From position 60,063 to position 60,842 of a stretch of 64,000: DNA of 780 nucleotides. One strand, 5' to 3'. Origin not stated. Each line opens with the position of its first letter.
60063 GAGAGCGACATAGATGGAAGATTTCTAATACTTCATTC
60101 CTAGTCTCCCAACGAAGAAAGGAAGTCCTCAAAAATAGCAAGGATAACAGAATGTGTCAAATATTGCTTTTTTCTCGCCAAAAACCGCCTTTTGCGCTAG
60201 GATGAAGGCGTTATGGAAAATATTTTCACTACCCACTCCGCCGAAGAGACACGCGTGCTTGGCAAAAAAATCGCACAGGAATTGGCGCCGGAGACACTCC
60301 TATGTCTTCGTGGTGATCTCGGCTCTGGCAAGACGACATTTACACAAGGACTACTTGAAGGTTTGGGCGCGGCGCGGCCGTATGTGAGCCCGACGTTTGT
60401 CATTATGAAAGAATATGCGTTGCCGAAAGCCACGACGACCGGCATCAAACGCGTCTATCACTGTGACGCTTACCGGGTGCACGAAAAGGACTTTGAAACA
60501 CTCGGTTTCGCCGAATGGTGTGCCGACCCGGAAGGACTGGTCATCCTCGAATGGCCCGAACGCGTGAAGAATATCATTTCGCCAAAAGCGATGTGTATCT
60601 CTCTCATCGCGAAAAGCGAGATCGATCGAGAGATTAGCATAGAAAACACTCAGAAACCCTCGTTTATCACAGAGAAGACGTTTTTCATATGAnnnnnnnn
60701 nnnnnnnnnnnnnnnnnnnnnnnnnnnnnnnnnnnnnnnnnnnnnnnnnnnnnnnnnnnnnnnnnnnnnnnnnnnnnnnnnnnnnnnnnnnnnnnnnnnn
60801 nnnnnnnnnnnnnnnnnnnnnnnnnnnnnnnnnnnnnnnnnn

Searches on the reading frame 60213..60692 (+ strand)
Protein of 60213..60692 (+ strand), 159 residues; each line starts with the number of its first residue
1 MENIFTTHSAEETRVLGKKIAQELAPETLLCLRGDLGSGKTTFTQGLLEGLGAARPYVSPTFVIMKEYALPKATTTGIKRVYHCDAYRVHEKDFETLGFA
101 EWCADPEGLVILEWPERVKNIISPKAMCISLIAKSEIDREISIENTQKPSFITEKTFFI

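Call 56: search_protein_families(library=pfam, proteins=[window:60213-60692:+], max_evalue=0.00001)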
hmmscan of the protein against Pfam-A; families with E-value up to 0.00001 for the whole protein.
window:60213-60692:+ (159 aa): 1 family
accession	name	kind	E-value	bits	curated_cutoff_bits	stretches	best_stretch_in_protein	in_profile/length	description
PF02367.23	TsaE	-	1.3e-33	116.1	26.6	1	8-140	2-127/128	Threonylcarbamoyl adenosine biosynthesis protein TsaE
